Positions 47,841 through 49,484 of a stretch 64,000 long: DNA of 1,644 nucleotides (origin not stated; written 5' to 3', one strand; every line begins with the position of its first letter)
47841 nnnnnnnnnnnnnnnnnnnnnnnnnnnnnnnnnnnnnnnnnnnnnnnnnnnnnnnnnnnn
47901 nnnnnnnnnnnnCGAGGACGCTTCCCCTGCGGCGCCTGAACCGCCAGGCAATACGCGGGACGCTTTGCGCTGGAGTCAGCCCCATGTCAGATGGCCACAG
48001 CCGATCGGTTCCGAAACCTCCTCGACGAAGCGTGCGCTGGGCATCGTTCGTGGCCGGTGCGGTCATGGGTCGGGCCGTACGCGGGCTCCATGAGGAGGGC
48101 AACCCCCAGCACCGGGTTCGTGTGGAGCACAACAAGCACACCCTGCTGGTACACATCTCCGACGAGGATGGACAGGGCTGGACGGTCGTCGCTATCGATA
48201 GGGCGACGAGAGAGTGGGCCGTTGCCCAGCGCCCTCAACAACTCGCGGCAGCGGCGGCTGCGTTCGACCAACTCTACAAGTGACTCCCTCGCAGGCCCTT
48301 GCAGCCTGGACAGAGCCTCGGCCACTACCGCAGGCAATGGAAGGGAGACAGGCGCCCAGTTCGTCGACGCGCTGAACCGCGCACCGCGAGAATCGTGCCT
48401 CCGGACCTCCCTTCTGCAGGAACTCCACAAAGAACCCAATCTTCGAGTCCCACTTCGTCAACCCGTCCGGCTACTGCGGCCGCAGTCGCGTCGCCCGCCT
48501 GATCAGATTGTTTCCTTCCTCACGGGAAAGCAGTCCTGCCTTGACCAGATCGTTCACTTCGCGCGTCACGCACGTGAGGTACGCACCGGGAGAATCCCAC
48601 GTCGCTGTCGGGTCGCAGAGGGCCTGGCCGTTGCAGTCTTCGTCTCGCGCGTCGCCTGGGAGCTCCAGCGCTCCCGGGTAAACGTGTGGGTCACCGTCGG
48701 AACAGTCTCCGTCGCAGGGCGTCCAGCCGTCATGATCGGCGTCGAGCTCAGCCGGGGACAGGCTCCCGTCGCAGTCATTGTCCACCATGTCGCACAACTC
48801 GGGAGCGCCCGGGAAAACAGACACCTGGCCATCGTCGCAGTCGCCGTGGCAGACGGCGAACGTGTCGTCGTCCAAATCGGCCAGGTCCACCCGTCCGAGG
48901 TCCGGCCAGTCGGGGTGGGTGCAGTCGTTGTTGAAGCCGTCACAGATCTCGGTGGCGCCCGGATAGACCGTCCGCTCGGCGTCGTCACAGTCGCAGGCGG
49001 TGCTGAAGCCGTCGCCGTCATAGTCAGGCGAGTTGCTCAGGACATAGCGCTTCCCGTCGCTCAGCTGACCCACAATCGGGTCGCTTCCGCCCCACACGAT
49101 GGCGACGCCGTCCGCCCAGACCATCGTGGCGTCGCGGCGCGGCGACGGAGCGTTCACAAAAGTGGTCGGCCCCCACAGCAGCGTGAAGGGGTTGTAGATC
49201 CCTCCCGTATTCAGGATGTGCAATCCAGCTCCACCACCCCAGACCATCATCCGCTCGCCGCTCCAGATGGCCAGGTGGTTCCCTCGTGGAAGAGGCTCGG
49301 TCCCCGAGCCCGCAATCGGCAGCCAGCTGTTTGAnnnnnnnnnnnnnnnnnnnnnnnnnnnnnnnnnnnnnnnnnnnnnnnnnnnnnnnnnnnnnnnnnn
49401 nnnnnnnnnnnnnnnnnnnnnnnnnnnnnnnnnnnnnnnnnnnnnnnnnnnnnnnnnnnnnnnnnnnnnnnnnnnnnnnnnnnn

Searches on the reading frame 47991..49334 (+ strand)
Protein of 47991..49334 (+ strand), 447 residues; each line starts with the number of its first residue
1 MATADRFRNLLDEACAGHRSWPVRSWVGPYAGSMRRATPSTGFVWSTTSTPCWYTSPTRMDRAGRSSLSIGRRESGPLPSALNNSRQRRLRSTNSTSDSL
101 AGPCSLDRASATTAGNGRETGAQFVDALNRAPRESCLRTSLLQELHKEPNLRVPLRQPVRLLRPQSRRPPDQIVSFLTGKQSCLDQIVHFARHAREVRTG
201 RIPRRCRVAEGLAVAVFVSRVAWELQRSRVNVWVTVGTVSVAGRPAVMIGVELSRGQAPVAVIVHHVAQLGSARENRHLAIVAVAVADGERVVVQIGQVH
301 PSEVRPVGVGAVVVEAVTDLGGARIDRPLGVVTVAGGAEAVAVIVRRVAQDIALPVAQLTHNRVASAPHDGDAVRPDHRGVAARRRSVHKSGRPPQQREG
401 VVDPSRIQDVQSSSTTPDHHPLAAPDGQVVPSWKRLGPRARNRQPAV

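Call 13: find_encoding_contigs(protein=window:47991-49334:+, flank=2000, max_places=4)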
Protein window:47991-49334:+ (447 aa): no gene with exactly this product is on record in the collection.

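Call 44: search_protein_families(library=pfam, proteins=[window:47991-49334:+], max_evalue=0.01)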
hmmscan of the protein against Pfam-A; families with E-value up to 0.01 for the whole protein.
window:47991-49334:+ (447 aa): 0 families
